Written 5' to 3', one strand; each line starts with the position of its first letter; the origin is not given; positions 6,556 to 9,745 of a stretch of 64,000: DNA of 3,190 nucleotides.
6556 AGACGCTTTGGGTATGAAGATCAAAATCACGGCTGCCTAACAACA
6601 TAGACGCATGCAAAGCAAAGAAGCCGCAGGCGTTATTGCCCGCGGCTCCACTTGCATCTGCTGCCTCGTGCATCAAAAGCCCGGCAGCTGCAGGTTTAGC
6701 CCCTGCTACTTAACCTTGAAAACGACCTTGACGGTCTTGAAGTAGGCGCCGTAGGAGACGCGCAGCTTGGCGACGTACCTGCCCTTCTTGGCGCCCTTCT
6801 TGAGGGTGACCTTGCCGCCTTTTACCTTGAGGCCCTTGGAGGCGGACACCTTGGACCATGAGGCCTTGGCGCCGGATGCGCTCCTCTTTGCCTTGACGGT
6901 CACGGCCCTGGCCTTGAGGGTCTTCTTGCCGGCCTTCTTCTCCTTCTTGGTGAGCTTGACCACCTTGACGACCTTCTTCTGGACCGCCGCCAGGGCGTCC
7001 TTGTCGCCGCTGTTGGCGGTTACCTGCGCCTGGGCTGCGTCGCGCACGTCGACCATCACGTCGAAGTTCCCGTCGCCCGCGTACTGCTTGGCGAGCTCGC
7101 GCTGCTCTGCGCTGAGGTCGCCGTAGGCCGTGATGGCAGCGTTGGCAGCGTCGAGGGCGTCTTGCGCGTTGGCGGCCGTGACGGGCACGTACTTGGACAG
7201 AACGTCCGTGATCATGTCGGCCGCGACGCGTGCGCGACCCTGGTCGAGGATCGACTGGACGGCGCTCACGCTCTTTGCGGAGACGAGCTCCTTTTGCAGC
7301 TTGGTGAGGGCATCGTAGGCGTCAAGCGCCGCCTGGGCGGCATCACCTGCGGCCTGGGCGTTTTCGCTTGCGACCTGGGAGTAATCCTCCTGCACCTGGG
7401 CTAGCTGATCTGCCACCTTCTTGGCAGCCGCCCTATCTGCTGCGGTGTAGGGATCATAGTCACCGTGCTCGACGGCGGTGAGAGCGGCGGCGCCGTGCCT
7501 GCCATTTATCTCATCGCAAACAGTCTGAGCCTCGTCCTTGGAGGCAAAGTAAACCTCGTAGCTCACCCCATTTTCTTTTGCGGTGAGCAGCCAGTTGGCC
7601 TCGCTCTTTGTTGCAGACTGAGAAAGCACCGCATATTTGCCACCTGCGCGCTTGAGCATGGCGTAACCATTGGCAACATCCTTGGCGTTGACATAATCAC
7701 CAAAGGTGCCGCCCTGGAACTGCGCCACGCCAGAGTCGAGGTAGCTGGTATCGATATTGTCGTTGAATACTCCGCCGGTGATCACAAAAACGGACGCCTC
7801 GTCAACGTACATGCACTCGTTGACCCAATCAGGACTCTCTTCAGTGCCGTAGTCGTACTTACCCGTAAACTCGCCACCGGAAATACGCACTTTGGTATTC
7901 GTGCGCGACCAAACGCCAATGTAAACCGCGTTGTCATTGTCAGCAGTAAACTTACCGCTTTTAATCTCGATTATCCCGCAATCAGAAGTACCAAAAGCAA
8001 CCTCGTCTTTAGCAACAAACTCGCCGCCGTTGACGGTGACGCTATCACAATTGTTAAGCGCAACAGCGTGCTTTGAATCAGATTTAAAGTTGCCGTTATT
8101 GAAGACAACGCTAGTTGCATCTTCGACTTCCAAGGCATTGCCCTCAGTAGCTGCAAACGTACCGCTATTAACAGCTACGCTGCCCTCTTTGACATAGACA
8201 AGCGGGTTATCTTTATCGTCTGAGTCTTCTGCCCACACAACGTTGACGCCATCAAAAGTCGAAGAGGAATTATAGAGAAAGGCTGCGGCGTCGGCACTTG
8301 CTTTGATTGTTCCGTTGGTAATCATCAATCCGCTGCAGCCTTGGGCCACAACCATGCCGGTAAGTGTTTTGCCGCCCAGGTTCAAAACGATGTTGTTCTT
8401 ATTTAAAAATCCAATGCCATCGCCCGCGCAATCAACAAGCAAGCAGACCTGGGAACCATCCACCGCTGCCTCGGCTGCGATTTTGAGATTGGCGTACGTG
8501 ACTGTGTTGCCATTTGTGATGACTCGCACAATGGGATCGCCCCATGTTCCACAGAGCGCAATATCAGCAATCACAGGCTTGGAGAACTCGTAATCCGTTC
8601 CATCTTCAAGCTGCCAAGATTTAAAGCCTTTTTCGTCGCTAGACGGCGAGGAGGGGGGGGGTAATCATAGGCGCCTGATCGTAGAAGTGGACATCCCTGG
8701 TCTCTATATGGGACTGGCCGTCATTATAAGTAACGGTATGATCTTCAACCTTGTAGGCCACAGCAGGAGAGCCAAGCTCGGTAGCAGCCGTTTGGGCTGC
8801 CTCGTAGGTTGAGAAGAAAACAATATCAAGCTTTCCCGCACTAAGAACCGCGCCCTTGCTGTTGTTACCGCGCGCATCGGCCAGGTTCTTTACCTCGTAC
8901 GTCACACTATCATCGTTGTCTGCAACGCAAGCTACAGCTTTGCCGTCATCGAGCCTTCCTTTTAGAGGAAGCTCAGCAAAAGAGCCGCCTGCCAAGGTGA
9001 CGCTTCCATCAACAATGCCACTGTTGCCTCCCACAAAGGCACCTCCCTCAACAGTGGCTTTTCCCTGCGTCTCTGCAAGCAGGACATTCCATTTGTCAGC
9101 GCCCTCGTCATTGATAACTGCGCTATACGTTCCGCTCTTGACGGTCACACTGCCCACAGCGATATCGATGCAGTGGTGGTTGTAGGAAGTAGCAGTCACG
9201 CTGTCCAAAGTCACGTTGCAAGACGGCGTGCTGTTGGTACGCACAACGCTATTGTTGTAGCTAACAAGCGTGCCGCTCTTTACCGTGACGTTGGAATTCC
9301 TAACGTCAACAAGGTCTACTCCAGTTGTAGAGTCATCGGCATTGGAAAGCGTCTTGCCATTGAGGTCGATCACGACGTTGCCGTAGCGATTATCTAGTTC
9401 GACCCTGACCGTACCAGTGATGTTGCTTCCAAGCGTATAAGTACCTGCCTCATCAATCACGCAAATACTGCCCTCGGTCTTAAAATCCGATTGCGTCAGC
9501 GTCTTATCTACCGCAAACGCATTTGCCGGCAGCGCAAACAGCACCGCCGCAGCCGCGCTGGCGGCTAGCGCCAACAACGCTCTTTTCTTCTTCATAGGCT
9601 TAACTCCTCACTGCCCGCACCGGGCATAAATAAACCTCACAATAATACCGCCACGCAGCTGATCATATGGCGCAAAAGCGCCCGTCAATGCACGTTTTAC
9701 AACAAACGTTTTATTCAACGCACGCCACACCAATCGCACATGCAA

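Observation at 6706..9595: A G9 homopolymer tract splits a ~960-codon secreted surface protein at the signal-peptide/body junction (candidate phase-variation switch)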

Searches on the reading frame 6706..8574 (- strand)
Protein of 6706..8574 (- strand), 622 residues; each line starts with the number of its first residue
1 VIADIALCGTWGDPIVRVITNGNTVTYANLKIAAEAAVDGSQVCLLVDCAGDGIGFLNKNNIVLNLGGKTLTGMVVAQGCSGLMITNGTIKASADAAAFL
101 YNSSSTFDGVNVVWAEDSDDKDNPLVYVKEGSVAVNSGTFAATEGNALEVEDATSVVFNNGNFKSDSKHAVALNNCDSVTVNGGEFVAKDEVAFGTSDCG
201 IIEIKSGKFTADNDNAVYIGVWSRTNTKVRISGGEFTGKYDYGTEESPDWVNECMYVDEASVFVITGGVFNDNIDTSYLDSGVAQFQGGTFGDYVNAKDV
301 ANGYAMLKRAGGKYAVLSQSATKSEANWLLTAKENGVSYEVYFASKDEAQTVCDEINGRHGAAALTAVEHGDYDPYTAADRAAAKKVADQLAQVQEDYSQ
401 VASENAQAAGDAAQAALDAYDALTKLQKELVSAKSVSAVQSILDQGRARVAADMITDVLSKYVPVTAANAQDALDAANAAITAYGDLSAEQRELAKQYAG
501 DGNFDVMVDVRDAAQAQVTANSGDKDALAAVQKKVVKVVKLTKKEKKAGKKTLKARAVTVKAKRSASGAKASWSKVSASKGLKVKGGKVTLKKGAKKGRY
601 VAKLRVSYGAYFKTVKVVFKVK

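Call 11: find_encoding_contigs(protein=window:6706-8574:-, flank=5000, max_places=10)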
Protein window:6706-8574:- (622 aa): no gene with exactly this product is on record in the collection.
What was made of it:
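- Tried and rejected: An exact look-up of the 622-aa ORF B found no contig (call 11).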

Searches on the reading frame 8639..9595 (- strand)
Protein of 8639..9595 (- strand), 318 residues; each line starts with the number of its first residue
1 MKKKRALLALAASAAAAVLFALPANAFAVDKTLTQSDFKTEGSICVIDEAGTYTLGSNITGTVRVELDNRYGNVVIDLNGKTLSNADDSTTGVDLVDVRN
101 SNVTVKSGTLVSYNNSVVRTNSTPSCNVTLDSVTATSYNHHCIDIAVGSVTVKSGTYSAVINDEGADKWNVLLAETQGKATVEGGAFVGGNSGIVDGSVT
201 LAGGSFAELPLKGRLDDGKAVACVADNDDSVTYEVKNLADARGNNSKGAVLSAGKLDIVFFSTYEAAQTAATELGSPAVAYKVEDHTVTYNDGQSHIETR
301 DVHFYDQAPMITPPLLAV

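Call 8: find_encoding_contigs(protein=window:8639-9595:-, flank=5000, max_places=10)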
Protein window:8639-9595:- (318 aa): 1 contig read that carries it; 1 place shown.
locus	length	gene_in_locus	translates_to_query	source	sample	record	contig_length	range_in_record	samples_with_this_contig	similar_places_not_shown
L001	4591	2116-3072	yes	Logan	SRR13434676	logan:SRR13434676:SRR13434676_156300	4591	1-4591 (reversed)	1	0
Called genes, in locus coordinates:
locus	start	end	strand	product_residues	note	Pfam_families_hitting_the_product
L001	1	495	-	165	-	?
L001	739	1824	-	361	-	PF04392:ABC_sub_bind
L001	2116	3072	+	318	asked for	-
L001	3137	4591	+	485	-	?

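Call 13: list_cluster_members(proteins=[P0001, window:8639-9595:-, window:6706-8574:-, P0002])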
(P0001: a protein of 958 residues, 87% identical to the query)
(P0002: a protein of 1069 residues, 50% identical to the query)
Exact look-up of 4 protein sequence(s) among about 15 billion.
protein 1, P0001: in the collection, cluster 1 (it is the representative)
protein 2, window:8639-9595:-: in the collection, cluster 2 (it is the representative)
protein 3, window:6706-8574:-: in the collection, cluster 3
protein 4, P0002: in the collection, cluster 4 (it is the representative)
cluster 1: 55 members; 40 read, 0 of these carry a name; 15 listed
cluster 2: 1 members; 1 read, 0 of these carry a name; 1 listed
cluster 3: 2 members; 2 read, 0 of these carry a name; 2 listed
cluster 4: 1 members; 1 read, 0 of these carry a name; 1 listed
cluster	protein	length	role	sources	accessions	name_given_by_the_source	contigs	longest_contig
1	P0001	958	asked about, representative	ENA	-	-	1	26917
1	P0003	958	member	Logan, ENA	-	-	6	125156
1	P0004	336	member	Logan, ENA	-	-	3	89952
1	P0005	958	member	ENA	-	-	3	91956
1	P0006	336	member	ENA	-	-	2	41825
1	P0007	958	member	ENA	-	-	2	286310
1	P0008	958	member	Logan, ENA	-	-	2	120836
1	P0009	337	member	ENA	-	-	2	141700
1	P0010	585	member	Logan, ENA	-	-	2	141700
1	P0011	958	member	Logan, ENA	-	-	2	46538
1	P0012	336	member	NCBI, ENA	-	-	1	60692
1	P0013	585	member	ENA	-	-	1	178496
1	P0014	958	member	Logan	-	-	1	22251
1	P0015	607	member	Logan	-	-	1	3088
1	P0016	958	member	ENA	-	-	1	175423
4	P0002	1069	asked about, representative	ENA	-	-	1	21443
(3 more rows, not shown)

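Call 16: find_encoding_contigs(protein=P0009, flank=4000, max_places=6)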
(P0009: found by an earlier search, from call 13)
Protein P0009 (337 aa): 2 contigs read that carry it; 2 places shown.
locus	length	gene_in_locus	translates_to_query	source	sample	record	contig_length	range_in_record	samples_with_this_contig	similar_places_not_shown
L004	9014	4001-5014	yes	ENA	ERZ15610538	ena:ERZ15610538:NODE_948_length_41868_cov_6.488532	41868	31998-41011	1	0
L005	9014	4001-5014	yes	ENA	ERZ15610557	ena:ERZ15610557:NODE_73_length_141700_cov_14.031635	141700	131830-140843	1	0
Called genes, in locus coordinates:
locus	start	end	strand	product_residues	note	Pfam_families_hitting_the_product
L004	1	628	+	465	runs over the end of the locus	PF00083:Sugar_tr (faint), PF07690:MFS_1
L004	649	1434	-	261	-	PF00005:ABC_tran, PF02463:SMC_N (weak), PF13304:AAA_21 (faint)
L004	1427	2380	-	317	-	PF02653:BPD_transp_2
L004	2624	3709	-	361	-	PF04392:ABC_sub_bind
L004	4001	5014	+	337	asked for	-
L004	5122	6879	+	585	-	-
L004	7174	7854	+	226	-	PF19700:DUF6198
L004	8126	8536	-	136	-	PF01243:PNPOx_N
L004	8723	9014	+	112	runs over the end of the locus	PF12643:MazG-like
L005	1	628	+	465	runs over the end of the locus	PF00083:Sugar_tr (faint), PF07690:MFS_1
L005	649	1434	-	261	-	PF00005:ABC_tran, PF02463:SMC_N (weak), PF13304:AAA_21 (faint)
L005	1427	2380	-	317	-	PF02653:BPD_transp_2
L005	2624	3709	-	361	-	PF04392:ABC_sub_bind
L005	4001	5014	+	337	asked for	-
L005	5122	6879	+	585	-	-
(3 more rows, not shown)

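Call 17: find_encoding_contigs(protein=P0004, flank=4000, max_places=6)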
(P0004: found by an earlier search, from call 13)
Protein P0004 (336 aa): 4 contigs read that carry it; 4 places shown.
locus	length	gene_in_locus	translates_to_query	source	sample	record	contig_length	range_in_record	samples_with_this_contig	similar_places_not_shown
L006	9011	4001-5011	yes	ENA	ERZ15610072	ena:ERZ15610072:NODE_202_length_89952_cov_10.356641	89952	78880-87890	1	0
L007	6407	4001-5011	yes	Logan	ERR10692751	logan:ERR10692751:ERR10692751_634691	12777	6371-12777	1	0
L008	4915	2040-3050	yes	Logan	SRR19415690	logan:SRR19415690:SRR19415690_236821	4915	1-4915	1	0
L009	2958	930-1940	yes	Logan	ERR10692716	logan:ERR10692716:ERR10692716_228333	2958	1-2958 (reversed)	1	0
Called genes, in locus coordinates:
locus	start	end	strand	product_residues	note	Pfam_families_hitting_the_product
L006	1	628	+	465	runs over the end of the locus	PF00083:Sugar_tr (faint), PF07690:MFS_1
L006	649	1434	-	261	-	PF00005:ABC_tran, PF02463:SMC_N (weak), PF13304:AAA_21 (faint)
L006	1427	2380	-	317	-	PF02653:BPD_transp_2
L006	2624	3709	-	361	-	PF04392:ABC_sub_bind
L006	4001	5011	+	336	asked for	-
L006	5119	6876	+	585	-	-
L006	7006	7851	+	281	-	PF19700:DUF6198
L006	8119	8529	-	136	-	PF01243:PNPOx_N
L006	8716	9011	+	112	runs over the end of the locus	PF12643:MazG-like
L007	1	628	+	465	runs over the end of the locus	PF00083:Sugar_tr (faint), PF07690:MFS_1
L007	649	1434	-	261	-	PF00005:ABC_tran, PF02463:SMC_N (weak), PF13304:AAA_21 (faint)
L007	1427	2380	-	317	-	PF02653:BPD_transp_2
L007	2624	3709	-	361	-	PF04392:ABC_sub_bind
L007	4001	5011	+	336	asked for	-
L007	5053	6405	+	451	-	?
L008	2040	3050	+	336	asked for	-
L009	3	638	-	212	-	?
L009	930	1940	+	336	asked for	-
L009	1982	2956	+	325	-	?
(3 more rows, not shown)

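Call 18: find_encoding_contigs(protein=P0003, flank=4000, max_places=10)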
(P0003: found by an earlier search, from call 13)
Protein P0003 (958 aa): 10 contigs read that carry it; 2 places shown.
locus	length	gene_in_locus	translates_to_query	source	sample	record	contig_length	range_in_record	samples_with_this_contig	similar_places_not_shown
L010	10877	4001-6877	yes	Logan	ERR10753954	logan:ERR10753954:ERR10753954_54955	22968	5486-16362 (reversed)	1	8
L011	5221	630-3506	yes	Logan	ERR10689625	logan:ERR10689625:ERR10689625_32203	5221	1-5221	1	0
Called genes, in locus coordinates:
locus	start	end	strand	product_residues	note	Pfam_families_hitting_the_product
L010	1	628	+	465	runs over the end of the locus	PF00083:Sugar_tr (faint), PF07690:MFS_1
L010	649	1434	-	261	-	PF00005:ABC_tran, PF02463:SMC_N (weak), PF13304:AAA_21 (faint)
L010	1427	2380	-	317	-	PF02653:BPD_transp_2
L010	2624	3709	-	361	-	PF04392:ABC_sub_bind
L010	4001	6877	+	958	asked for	-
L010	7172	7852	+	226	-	PF19700:DUF6198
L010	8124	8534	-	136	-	PF01243:PNPOx_N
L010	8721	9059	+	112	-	PF12643:MazG-like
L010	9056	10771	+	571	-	PF04851:ResIII (faint), PF09848:SLFN-g3_helicase, PF13401:AAA_22 (weak)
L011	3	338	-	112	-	?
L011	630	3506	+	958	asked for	-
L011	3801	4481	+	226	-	PF19700:DUF6198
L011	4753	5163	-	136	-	PF01243:PNPOx_N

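Call 24: find_encoding_contigs(protein=P0007, flank=4000, max_places=6)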
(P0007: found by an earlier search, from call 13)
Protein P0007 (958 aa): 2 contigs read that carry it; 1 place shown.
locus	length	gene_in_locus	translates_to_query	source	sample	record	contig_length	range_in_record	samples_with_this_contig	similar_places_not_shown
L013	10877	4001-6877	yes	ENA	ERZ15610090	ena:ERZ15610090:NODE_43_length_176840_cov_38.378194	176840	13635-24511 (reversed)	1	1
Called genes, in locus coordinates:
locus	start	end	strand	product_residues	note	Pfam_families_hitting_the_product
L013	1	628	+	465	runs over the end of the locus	PF00083:Sugar_tr (faint), PF07690:MFS_1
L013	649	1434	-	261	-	PF00005:ABC_tran, PF02463:SMC_N (weak), PF13304:AAA_21 (faint)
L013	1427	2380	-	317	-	PF02653:BPD_transp_2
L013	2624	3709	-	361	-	PF04392:ABC_sub_bind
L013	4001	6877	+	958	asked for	-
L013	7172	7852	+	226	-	PF19700:DUF6198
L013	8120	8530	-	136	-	PF01243:PNPOx_N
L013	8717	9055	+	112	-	PF12643:MazG-like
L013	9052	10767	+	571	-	PF04851:ResIII (faint), PF09848:SLFN-g3_helicase, PF13401:AAA_22 (weak)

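Call 25: find_encoding_contigs(protein=P0012, flank=4000, max_places=4)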
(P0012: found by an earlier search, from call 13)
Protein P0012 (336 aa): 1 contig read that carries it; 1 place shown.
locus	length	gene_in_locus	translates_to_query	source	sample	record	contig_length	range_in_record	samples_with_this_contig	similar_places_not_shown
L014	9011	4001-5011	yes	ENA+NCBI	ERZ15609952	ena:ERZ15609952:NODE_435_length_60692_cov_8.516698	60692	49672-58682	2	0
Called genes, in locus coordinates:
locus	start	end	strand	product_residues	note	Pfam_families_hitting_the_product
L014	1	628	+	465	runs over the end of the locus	PF00083:Sugar_tr (faint), PF07690:MFS_1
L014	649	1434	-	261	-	PF00005:ABC_tran, PF02463:SMC_N (weak), PF13304:AAA_21 (faint)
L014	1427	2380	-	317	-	PF02653:BPD_transp_2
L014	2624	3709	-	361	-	PF04392:ABC_sub_bind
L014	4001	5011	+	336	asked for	-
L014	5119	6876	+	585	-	-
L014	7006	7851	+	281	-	PF19700:DUF6198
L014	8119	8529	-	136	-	PF01243:PNPOx_N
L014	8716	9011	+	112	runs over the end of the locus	PF12643:MazG-like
